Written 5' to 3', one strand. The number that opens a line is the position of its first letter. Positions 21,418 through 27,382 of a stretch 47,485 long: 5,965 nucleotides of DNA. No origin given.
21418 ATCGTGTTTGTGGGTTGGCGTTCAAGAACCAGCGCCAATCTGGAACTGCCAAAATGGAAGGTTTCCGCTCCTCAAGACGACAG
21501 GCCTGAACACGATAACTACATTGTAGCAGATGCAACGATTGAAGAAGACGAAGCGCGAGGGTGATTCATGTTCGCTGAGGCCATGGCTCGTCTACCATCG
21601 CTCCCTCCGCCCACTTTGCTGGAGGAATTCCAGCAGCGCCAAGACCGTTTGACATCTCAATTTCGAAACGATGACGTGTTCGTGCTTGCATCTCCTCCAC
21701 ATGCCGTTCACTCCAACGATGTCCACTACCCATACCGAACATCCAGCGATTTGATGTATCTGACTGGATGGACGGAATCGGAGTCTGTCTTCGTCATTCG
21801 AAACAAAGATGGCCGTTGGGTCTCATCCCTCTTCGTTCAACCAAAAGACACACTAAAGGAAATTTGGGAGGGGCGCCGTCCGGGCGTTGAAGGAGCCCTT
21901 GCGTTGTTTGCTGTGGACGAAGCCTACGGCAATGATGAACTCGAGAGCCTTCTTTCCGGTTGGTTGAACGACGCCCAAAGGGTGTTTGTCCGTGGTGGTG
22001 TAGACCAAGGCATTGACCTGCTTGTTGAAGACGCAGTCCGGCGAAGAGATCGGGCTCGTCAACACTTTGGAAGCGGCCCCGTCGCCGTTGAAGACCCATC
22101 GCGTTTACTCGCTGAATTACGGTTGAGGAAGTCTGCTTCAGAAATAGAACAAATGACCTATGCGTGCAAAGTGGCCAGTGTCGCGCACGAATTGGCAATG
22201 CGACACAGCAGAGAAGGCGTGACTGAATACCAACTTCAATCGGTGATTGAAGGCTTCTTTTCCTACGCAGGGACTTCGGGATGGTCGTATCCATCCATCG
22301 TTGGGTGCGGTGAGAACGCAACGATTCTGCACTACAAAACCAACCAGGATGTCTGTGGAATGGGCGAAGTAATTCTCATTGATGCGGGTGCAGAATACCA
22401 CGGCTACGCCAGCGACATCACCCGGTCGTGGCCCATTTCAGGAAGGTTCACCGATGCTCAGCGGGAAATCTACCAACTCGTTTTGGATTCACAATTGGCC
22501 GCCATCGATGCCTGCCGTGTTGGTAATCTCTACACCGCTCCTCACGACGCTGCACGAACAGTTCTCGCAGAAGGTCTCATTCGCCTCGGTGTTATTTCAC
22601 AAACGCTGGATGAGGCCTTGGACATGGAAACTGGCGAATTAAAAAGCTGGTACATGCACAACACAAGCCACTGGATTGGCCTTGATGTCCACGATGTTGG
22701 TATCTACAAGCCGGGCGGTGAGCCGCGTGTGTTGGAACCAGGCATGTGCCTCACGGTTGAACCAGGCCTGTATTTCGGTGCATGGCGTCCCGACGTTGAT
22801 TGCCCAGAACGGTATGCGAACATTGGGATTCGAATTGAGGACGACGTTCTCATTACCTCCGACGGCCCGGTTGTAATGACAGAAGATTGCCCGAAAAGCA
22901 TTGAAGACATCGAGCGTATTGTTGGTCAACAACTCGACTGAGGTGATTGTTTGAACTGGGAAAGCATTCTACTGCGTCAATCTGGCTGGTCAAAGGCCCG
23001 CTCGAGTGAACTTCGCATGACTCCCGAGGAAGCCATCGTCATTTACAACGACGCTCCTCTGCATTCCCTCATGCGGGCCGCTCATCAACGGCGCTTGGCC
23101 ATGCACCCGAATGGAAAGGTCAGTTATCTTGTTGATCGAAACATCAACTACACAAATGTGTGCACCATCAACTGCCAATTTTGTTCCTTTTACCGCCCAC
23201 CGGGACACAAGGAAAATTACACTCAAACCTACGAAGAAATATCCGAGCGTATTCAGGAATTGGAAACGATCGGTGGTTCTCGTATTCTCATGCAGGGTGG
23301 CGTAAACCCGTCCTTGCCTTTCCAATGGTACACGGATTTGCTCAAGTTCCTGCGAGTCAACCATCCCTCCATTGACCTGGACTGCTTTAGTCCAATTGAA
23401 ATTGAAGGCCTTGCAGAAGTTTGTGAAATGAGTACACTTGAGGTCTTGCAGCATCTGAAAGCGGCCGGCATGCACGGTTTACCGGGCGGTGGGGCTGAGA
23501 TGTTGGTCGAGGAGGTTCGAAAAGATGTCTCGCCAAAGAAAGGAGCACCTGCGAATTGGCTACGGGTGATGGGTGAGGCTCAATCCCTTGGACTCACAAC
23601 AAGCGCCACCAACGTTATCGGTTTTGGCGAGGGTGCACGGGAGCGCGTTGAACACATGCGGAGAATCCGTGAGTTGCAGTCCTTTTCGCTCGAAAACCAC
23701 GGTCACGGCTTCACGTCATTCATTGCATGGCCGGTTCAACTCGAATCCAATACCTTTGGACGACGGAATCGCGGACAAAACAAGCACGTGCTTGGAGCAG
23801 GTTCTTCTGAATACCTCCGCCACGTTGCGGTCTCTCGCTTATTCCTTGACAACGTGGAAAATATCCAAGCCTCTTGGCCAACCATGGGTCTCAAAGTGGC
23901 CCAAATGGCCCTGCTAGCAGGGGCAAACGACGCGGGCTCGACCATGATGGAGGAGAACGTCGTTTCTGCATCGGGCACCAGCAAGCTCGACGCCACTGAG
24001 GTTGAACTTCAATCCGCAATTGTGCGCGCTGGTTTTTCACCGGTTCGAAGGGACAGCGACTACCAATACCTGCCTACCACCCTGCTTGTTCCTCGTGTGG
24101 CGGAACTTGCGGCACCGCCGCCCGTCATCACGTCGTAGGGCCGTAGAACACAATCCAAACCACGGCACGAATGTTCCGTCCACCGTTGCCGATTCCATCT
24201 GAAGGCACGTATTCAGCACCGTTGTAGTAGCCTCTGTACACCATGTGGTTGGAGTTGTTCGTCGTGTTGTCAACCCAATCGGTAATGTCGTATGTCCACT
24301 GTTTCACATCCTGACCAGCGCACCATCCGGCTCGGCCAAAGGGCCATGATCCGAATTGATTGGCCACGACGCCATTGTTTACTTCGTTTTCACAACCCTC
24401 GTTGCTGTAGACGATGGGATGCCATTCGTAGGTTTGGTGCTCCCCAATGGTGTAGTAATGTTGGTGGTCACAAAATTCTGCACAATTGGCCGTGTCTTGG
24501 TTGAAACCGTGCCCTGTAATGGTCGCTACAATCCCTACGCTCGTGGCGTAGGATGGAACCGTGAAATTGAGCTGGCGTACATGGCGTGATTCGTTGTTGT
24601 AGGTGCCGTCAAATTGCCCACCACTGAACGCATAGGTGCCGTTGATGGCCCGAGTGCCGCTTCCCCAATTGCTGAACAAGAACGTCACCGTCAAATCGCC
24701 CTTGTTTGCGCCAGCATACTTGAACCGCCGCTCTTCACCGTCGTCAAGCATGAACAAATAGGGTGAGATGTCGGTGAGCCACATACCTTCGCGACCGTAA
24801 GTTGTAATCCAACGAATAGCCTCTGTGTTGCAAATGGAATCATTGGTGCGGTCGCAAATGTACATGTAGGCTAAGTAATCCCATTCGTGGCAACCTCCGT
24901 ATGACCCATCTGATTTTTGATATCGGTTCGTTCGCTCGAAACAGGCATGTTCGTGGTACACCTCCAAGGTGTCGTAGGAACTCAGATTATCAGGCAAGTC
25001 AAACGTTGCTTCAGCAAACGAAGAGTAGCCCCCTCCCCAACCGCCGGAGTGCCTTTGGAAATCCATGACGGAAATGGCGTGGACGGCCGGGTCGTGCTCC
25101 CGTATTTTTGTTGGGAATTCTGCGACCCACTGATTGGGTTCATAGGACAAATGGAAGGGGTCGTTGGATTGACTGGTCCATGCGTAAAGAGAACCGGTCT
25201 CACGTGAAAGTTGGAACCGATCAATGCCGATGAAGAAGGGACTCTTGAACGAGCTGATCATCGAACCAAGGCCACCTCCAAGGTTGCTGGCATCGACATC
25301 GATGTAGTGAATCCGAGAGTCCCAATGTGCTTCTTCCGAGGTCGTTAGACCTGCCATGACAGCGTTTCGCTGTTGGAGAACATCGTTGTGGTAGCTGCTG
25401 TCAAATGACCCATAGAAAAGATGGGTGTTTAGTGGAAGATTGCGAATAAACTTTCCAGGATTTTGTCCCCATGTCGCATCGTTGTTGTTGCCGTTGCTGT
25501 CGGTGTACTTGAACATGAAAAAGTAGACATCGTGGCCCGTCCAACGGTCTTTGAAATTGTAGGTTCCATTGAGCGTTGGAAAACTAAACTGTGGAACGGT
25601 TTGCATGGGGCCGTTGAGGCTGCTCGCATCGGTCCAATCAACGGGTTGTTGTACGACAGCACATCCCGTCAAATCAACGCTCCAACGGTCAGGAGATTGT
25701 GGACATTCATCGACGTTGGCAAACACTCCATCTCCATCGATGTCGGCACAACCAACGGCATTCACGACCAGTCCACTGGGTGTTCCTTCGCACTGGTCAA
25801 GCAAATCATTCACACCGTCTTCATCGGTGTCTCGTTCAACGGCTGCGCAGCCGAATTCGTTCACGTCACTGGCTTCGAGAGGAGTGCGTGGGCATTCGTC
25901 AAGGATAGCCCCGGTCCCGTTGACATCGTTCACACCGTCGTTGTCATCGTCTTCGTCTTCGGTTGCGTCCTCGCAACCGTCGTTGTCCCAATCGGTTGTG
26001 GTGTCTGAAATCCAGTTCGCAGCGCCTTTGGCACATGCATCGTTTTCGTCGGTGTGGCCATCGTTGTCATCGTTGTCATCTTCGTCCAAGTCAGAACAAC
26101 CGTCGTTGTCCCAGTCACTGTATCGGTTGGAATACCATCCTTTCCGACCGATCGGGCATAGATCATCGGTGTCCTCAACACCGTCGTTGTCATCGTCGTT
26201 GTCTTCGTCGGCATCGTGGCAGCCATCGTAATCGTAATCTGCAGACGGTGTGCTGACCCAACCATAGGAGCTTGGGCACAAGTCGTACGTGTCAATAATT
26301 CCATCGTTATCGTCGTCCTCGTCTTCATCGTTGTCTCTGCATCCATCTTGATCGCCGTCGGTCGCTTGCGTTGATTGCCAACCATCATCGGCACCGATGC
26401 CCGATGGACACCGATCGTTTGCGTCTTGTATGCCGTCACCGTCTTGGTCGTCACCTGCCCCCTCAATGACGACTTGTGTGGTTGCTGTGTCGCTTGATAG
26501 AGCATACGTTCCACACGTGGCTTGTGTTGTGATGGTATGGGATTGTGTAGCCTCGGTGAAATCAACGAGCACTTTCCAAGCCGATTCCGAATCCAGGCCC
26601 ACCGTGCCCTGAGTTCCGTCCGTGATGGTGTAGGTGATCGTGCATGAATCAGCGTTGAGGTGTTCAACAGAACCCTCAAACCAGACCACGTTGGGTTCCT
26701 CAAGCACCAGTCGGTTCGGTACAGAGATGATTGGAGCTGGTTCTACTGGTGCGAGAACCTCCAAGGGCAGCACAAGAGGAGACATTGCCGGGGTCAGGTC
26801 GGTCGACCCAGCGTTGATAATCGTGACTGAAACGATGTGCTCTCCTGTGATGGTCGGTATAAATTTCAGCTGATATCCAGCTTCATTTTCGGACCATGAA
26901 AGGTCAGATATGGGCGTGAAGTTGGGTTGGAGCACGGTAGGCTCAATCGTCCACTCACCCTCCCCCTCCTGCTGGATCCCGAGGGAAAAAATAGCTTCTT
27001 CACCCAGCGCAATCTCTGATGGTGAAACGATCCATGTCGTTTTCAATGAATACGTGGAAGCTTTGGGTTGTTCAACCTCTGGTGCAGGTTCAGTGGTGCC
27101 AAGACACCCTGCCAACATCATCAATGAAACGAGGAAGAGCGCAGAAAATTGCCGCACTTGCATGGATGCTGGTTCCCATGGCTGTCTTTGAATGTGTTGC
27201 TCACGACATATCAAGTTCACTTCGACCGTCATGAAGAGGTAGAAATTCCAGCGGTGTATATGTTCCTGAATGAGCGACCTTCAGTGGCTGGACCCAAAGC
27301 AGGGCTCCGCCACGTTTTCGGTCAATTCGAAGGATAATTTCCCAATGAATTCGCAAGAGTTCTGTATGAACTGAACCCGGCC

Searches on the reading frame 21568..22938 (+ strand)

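Call 60: search_protein_families(library=pfam, proteins=[window:21568-22938:+], max_evalue=0.00001)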
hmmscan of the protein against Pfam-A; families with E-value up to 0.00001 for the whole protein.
window:21568-22938:+ (457 aa): 2 families
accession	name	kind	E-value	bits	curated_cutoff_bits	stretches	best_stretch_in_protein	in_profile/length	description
PF00557.29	Peptidase_M24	-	5.2e-61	206.5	23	1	194-430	1-207/208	Metallopeptidase family M24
PF05195.22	AMP_N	-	5.1e-30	104.1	24.6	1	21-140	1-121/121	Aminopeptidase P, N-terminal domain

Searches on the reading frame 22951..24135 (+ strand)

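Call 60: search_protein_families(library=pfam, proteins=[window:22951-24135:+], max_evalue=0.00001)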
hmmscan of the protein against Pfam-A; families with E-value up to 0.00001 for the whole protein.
window:22951-24135:+ (395 aa): 2 families
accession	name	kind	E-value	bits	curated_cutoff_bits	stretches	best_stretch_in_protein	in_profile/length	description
PF19288.4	CofH_C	-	2e-33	115.3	27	1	252-375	2-120/125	CofH/MqnC C-terminal region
PF04055.27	Radical_SAM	-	7.1e-16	59.3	29.5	1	65-238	1-165/166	Radical SAM superfamily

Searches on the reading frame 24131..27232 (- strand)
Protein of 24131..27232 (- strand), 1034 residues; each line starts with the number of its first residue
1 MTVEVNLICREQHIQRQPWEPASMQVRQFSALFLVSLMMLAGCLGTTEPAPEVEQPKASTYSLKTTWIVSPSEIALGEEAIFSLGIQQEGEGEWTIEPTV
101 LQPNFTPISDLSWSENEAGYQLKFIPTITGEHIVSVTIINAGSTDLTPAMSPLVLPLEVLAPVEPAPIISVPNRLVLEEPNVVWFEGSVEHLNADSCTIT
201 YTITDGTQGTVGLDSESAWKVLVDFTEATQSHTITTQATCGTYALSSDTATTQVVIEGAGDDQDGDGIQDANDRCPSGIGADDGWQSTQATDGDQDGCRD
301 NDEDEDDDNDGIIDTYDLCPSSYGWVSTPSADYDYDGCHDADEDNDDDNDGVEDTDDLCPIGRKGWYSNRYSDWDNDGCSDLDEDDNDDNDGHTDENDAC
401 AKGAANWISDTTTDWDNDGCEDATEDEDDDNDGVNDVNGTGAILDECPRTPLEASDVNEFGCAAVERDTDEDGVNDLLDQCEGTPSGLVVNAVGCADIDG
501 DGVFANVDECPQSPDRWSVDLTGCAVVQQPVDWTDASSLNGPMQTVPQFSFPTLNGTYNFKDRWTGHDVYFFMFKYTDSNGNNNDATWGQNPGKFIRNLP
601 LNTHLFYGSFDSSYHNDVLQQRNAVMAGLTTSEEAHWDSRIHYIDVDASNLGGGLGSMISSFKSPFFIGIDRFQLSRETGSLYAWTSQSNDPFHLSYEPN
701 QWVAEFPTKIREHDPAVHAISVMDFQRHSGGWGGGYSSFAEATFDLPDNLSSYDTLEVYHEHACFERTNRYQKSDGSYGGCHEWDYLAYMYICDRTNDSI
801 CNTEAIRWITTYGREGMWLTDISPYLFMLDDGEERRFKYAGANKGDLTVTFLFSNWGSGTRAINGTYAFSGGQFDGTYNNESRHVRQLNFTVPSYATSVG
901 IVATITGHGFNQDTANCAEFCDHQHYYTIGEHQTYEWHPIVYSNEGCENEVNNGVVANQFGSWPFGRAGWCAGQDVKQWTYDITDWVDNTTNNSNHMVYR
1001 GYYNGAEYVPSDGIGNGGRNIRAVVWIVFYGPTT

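Call 61: search_protein_families(library=pfam, proteins=[window:24131-27232:-], max_evalue=0.00001)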
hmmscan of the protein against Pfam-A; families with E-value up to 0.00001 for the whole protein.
window:24131-27232:- (1034 aa): 1 family
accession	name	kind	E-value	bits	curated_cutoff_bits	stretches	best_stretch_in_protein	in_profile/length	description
PF09113.15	N-glycanase_C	-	8.2e-17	61.7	25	1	878-989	2-112/140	Peptide-N-glycosidase F, C terminal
